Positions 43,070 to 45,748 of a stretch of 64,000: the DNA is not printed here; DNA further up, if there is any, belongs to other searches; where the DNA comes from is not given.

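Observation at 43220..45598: Fusion of a cytoplasmic FAD/NAD(P) disulfide-reductase-like domain to a NapH/MauN-type polyferredoxin membrane domain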

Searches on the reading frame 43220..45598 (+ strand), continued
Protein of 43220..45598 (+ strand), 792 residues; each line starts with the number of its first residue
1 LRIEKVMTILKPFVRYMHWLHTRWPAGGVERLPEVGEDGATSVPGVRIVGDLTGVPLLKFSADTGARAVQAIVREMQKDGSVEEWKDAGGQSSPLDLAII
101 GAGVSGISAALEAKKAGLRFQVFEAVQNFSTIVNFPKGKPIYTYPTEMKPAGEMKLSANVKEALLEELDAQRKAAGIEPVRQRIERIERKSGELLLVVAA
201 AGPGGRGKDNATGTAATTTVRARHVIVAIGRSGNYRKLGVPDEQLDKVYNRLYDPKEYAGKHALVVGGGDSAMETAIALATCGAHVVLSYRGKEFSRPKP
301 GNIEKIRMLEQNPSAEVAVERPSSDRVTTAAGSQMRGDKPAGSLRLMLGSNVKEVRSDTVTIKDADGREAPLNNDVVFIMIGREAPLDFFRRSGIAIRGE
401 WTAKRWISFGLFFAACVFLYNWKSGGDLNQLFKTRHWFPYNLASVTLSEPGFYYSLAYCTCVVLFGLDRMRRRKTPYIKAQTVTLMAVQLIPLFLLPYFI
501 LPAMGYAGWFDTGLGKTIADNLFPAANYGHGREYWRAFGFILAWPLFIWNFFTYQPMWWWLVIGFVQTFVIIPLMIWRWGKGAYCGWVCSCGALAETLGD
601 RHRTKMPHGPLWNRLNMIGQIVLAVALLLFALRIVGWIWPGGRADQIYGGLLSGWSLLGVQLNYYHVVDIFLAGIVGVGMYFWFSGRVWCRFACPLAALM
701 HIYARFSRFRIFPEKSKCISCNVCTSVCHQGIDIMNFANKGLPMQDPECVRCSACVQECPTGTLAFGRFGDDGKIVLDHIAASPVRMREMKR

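Call 14: search_solved_structures(query=A1, max_evalue=0.001, show_alignments=2)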
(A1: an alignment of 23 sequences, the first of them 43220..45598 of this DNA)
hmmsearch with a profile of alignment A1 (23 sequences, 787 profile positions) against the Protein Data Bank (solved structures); distinct sequences matched with E-value up to 0.001: 75 (the best 60 are shown).
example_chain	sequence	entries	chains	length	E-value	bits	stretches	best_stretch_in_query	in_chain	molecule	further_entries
7a76_A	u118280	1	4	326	1.4e-27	99.3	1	83-268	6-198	THIOREDOXIN REDUCTASE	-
7a7b_A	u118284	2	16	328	8.3e-26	93.4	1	82-267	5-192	YpdA family putative bacillithiol disulfide reductase Bdr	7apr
5uth_A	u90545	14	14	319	1.2e-14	56.6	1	73-270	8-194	Thioredoxin reductase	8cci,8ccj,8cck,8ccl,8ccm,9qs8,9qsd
3ab1_A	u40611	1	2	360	1.3e-13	53.1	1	75-281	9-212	Ferredoxin--NADP reductase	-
2a87_A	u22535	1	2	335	2.6e-13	52.1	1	77-288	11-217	Thioredoxin reductase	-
5mh4_A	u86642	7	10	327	3.6e-13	51.7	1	75-266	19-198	Thioredoxin reductase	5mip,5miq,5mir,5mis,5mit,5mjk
5uwy_A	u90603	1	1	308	6e-13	50.9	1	79-267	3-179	Thioredoxin reductase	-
9xub_A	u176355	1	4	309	6.1e-13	50.9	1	81-288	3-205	Thioredoxin reductase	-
3f8p_A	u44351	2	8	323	1.1e-12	50.1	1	152-275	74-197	Thioredoxin reductase (TrxB-3)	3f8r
5m5j_A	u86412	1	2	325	1.2e-12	49.9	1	75-277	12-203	Thioredoxin reductase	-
3f8d_A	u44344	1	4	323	1.6e-12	49.5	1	152-275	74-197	Thioredoxin reductase (TrxB-3)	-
4gcm_A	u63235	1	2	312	2.4e-12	48.9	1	81-267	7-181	Thioredoxin reductase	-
2zbw_A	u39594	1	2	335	2.7e-12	48.8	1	80-274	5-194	Thioredoxin reductase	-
7aaw_A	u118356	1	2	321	4.2e-12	48.1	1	76-266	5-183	Thioredoxin reductase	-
7jyp_A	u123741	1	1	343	6.2e-12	47.6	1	75-259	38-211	Thioredoxin reductase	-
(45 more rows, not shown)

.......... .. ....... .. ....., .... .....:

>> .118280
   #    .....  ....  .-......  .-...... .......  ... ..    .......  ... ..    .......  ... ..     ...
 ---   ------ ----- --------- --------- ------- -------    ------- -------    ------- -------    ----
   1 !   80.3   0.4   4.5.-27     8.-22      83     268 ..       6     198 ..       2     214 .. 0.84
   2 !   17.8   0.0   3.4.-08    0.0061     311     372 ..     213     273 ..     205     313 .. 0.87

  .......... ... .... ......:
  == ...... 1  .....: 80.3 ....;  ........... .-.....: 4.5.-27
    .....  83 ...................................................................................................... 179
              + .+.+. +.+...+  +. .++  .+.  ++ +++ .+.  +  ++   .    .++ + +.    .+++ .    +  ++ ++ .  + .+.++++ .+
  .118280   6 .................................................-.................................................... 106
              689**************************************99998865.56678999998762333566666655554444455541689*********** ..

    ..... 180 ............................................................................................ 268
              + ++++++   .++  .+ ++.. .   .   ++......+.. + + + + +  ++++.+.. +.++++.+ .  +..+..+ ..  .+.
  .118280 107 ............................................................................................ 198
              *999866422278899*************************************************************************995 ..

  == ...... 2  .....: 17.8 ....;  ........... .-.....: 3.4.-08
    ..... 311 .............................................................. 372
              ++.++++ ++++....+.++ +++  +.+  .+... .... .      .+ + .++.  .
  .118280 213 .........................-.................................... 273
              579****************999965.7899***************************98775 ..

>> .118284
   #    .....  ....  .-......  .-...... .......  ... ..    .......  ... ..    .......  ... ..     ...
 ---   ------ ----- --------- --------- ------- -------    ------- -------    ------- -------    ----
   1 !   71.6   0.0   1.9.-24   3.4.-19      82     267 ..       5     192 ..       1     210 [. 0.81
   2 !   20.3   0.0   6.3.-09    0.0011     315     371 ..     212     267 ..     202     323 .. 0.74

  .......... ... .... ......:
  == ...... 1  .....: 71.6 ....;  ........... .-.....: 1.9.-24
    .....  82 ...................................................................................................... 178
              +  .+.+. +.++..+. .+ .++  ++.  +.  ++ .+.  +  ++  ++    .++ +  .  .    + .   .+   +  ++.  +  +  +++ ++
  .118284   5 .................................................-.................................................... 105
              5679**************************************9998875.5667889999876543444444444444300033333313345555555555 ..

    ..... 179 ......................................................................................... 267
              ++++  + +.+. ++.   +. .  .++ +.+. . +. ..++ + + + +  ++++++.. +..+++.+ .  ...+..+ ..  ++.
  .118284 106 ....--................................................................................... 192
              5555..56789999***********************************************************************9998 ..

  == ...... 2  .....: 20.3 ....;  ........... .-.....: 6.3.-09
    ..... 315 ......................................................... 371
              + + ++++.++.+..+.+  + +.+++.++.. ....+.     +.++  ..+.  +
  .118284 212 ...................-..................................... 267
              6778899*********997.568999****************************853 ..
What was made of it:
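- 43505..44419 (+): FAD plus NAD(P)H two-dinucleotide-binding module (aa 96-400). It contains GxGxxG (43520-43537), GxGxxA (44018-44035) and an Arg-rich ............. stretch (44081-44119) that suggests NADPH. No cysteine is conserved. Call 14 (closest solved sequences are YpdA/Bdr 7a76 and 7a7b, then TrxR and TrxR-type FNR).
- On YpdA / Bdr bacillithiol disulfide reductase (TIGR04018): The HMMER alignment to 7a76 and 7a7b pairs GGGPCG with GAGVSG (call 14).
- Closest known: YpdA / Bdr bacillithiol disulfide reductase. Different: The YpdA cysteine in GGGPCG is Ser here (call 14).
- The YpdA Cys aligns to Ser (call 14).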

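Call 20: search_protein_representatives(protein=window:43220-45598:+)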
Query: 792 residues. Proteins with E-value up to 0.001 (for the whole library): 5736; up to 1e-10: 1709; up to 1e-30: 419. The best 150 are listed.
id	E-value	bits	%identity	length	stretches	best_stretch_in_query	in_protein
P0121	1.1e-277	940.2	60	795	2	444-791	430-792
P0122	4.5e-268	908.4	61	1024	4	529-790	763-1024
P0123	3.9e-252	855.7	57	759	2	358-789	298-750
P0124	1.9e-225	767.3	58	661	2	339-786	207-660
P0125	2.0e-222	757.4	54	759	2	344-786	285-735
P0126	2.6e-206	704.1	57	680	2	14-445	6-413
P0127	1.0e-193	662.4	47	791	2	441-790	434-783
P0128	5.4e-191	653.4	49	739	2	350-788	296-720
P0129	1.7e-181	622.0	63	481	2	446-792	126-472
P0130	8.0e-173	593.3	47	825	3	448-768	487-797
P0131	1.5e-162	559.4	47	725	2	344-770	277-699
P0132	2.5e-161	555.3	45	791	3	432-770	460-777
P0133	4.0e-161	554.6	46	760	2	448-767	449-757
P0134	1.8e-159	549.1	55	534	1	11-529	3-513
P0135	4.4e-156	537.9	55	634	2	13-511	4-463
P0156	7.3e-113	395.0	41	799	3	446-769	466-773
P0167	1.9e-89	317.5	37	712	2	341-786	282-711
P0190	3.2e-75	270.5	35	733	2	341-770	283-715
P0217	1.4e-65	238.6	33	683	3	538-771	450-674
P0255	2.3e-55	204.8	32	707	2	374-773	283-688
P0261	3.2e-54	201.0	30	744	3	449-774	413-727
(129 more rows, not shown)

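Call 21: list_cluster_members(proteins=[P0001, P0121, P0127, P0130, P0156, P0167, P0190, P0217, P0255, P0261])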
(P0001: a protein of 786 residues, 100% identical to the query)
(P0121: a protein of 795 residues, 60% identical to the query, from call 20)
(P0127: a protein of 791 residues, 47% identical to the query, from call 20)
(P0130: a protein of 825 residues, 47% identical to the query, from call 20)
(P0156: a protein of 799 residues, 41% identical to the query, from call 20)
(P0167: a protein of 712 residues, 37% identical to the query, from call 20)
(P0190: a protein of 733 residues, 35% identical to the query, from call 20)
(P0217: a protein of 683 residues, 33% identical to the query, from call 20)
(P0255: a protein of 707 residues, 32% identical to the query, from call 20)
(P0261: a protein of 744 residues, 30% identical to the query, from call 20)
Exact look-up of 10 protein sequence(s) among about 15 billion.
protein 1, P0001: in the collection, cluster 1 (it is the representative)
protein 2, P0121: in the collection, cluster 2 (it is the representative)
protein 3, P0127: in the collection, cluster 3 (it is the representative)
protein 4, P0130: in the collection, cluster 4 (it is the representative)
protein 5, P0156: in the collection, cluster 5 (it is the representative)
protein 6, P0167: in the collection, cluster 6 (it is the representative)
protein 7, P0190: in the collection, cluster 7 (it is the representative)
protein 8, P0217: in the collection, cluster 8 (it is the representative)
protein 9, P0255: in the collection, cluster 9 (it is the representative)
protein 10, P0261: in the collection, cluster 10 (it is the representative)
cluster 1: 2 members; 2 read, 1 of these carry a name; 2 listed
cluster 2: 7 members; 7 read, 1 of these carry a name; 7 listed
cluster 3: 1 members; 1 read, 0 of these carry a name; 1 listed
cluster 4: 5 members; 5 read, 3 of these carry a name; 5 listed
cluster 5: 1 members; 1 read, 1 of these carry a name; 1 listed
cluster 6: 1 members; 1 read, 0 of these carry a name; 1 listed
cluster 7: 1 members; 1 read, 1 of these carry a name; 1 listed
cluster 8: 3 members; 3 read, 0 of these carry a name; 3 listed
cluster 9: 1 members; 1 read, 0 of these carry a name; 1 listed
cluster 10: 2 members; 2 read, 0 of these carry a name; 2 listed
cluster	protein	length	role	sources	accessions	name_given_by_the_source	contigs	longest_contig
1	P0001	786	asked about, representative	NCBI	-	-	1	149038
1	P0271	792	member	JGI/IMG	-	thioredoxin reductase/NAD-dependent dihydropyrimidine dehydrogenase PreA subunit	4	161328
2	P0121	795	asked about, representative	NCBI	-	-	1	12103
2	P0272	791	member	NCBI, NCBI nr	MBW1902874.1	MAG: NAD(P)-binding domain-containing protein [Deltaproteobacteria bacterium] | NAD(P)-binding domain-containing protein [Deltaproteobacteria bacterium]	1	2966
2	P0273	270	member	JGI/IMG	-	-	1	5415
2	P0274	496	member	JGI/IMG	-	-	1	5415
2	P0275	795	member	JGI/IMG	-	-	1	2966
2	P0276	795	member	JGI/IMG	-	-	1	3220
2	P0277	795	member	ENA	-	-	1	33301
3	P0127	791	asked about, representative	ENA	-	-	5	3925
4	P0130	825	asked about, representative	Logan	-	-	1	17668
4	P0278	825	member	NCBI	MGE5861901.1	MAG: NAD(P)-binding domain-containing protein [Ignavibacteria bacterium]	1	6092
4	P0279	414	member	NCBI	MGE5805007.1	MAG: NAD(P)/FAD-dependent oxidoreductase, partial [Ignavibacteria bacterium]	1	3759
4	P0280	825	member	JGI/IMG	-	thioredoxin reductase/ferredoxin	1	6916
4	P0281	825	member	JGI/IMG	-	-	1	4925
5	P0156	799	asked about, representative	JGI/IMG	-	thioredoxin reductase/polyferredoxin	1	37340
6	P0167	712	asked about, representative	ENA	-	-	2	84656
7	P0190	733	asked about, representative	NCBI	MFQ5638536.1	MAG: NAD(P)-binding domain-containing protein [bacterium]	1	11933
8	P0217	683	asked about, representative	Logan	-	-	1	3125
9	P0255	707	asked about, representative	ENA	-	-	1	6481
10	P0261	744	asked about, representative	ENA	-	-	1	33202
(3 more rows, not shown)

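Call 23: find_encoding_contigs(protein=P0001, flank=10000, max_places=4)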
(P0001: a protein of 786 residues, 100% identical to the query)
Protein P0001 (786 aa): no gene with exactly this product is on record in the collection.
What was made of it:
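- Tried and rejected: The exact look-up of the 786-aa NCBI form found no contig (call 23).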

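Call 24: find_encoding_contigs(protein=P0271, flank=10000, max_places=4)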
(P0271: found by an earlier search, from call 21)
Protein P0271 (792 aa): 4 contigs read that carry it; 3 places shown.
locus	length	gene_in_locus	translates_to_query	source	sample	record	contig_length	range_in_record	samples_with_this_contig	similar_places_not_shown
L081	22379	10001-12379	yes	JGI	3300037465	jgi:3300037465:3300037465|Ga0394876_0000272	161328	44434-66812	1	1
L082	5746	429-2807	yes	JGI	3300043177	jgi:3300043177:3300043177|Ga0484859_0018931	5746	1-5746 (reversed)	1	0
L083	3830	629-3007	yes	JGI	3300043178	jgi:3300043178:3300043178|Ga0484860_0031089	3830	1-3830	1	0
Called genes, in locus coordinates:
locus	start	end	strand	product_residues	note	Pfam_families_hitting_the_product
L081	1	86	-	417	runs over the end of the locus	PF00278:Orn_DAP_Arg_deC, PF02784:Orn_Arg_deC_N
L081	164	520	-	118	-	-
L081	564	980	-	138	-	PF04993:TfoX_N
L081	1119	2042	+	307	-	PF00165:HTH_AraC (weak), PF12833:HTH_18, PF01035:DNA_binding_1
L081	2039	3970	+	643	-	PF01590:GAF (weak), PF08448:PAS_4 (weak), PF00158:Sigma54_activat, PF14532:Sigma54_activ_2, PF07724:AAA_2 (weak), PF07728:AAA_5, PF25601:AAA_lid_14, PF02954:HTH_8 (weak), +2 more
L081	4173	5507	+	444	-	PF05694:SBP56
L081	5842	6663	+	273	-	PF02630:SCO1-SenC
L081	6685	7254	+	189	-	PF02566:OsmC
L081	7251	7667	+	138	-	PF13686:DrsE_2 (faint)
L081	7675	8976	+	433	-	-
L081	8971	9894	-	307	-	PF14240:YHYH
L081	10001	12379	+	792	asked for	PF00070:Pyr_redox (faint), PF00890:FAD_binding_2 (faint), PF01134:GIDA (faint), PF07992:Pyr_redox_2, PF13738:Pyr_redox_3, PF12801:Fer4_5 (weak), PF13237:Fer4_10 (weak), PF14697:Fer4_21 (weak), +2 more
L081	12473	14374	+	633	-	PF22422:MGH1-like_GH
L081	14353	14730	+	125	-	-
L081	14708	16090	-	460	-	PF02789:Peptidase_M17_N, PF00883:Peptidase_M17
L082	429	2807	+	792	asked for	PF00070:Pyr_redox (faint), PF00890:FAD_binding_2 (faint), PF01134:GIDA (faint), PF07992:Pyr_redox_2, PF13738:Pyr_redox_3, PF12801:Fer4_5 (weak), PF13237:Fer4_10 (weak), PF14697:Fer4_21 (weak), +2 more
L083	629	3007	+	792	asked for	PF00070:Pyr_redox (faint), PF00890:FAD_binding_2 (faint), PF01134:GIDA (faint), PF07992:Pyr_redox_2, PF13738:Pyr_redox_3, PF12801:Fer4_5 (weak), PF13237:Fer4_10 (weak), PF14697:Fer4_21 (weak), +2 more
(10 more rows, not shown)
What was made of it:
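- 43220..45598 (+): Complete gene for the 792-aa fusion protein. The start is TTG at 43220; the alternative ATG at 43238 gives 786 aa. Call 24 (the same protein is called on three independent contigs).
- Checked: The identical 792-aa protein is called on three independent JGI metagenome contigs (call 24).
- The identical protein is on three independent contigs (call 24).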
